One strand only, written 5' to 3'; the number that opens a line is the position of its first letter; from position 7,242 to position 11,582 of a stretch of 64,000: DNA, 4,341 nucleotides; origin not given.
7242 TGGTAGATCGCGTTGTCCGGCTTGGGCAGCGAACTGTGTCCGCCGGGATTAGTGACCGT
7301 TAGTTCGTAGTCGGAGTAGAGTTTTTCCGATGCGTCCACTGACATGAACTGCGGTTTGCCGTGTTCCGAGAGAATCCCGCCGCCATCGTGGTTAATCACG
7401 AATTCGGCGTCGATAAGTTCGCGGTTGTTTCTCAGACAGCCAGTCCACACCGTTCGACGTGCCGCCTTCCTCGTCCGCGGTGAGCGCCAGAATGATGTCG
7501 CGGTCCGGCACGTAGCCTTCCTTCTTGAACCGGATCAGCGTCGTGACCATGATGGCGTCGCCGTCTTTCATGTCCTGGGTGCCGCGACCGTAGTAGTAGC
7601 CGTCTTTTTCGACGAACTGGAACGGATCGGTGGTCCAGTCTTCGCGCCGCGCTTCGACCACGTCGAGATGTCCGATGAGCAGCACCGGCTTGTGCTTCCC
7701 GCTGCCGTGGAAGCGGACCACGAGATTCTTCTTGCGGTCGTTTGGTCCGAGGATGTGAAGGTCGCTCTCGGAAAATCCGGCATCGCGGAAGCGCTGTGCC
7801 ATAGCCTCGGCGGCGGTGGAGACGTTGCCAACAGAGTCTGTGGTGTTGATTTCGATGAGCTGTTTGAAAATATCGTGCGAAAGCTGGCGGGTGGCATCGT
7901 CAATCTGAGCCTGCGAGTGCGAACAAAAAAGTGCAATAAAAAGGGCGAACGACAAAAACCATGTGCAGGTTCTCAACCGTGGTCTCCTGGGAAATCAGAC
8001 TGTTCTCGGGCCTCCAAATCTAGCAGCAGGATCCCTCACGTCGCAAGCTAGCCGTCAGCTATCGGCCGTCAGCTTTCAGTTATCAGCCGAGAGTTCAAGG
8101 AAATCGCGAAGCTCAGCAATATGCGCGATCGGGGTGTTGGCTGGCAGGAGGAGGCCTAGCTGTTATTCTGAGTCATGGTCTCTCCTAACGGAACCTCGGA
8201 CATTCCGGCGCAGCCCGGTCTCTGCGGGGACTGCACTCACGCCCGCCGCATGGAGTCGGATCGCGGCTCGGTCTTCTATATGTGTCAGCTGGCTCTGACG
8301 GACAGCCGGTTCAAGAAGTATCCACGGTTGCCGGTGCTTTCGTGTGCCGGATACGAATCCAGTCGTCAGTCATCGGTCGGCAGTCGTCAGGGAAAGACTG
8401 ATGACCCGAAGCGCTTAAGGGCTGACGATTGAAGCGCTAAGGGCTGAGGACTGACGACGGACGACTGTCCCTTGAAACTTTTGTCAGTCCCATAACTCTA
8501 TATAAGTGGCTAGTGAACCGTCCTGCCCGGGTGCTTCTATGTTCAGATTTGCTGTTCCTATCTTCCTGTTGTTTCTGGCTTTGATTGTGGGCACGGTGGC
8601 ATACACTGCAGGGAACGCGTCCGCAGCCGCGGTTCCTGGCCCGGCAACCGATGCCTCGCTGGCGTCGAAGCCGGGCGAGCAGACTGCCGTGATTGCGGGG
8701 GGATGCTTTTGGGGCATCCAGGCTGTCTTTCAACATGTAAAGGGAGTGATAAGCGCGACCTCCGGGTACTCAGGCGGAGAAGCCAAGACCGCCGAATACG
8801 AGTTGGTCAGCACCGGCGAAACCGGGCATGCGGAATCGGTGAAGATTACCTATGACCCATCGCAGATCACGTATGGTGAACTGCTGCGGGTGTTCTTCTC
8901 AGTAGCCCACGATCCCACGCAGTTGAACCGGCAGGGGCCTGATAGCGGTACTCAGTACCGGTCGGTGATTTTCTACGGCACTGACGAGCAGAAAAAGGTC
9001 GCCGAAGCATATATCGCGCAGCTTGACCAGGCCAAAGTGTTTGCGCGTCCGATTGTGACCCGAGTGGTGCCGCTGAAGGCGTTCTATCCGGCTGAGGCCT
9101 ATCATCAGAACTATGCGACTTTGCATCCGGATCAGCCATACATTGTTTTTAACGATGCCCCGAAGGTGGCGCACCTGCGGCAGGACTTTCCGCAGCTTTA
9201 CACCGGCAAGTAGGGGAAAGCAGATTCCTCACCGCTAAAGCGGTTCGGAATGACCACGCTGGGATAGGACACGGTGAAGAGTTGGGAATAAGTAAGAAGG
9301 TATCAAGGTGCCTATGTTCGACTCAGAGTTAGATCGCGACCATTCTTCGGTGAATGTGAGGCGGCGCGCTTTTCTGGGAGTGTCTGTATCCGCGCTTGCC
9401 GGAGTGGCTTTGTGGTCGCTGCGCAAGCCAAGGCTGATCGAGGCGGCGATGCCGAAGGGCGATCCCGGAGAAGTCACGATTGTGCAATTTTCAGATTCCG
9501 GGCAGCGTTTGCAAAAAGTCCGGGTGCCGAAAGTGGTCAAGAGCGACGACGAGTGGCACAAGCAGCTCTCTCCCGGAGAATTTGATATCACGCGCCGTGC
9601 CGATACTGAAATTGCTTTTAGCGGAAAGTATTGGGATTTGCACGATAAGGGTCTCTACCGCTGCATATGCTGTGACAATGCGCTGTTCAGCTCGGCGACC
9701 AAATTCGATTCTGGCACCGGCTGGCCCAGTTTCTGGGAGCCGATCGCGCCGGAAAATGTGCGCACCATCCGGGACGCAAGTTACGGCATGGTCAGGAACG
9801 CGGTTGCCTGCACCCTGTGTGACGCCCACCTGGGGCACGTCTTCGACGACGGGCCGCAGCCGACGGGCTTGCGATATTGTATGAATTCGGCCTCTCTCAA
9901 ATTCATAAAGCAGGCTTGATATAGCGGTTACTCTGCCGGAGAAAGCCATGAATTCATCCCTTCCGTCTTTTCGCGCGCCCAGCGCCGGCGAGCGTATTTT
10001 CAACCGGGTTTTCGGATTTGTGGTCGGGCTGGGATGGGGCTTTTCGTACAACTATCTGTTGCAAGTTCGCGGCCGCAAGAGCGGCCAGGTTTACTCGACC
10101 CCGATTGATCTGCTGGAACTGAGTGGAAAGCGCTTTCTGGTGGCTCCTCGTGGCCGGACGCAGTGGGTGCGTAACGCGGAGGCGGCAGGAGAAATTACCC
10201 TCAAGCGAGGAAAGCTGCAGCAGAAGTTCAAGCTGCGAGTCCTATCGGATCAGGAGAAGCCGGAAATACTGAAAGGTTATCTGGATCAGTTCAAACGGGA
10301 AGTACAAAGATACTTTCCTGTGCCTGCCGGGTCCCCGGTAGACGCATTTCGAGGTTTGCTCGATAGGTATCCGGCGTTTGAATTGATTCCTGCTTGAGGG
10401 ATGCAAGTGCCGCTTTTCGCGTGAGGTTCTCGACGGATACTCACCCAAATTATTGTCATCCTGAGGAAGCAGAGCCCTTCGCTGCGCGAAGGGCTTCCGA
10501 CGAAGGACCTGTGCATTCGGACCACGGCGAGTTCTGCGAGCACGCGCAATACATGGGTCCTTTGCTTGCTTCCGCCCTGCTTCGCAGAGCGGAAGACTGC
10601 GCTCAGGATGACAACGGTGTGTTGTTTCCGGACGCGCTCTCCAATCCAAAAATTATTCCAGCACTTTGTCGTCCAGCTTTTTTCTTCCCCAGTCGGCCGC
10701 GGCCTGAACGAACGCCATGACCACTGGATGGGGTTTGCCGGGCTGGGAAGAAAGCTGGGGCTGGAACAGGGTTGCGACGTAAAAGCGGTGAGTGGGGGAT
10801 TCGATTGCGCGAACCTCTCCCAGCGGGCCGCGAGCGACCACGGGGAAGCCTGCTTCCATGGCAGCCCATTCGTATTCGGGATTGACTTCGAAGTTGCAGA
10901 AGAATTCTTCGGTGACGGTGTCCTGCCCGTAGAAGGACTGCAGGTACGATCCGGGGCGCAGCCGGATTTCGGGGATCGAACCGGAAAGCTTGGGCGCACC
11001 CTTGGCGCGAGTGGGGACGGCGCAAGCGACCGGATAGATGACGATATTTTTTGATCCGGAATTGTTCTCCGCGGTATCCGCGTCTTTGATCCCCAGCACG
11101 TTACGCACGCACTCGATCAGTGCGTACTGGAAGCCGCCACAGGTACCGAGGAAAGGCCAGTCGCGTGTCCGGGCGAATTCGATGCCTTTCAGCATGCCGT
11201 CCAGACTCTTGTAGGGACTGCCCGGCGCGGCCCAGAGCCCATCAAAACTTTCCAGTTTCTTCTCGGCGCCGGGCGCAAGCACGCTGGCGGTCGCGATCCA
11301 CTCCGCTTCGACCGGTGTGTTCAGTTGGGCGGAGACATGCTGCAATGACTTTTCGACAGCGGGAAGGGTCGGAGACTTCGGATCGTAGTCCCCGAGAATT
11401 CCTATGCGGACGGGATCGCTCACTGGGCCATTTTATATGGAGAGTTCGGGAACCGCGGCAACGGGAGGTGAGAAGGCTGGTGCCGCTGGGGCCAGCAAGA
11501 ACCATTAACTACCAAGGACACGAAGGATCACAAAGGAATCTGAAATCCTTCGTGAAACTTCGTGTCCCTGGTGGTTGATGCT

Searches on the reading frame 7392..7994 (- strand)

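Call 72: search_protein_families(library=pfam, proteins=[window:7392-7994:-], max_evalue=0.001)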
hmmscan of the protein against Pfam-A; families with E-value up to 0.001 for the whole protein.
window:7392-7994:- (200 aa): 2 families
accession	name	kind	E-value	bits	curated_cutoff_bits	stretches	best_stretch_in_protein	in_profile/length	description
PF01546.33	Peptidase_M20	-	3.2e-19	70.1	24.6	1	105-188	1-81/206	Peptidase family M20/M25/M40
PF04389.22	Peptidase_M28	-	2.2e-05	24.7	21.3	1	90-186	1-77/193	Peptidase family M28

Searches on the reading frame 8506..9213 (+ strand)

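Call 72: search_protein_families(library=pfam, proteins=[window:8506-9213:+], max_evalue=0.001)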
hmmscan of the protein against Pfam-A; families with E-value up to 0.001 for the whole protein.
window:8506-9213:+ (235 aa): 1 family
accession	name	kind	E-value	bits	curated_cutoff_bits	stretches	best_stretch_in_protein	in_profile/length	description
PF01625.27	PMSR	-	1e-60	204.9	23.7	1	60-212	1-151/153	Peptide methionine sulfoxide reductase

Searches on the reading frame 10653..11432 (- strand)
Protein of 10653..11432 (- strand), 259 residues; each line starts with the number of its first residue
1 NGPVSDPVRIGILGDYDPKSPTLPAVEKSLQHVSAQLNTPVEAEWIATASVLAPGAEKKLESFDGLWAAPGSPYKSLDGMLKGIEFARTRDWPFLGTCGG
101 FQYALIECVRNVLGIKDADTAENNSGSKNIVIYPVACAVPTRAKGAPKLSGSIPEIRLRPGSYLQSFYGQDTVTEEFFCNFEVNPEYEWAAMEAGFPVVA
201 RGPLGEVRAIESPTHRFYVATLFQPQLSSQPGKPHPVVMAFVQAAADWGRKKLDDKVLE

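Call 72: search_protein_families(library=pfam, proteins=[window:10653-11432:-], max_evalue=0.001)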
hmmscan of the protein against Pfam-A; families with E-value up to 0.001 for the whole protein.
window:10653-11432:- (259 aa): 1 family
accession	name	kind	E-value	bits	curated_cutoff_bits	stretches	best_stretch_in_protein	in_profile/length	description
PF00117.34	GATase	-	5.1e-06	26.7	22.8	1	27-242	10-188/190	Glutamine amidotransferase class-I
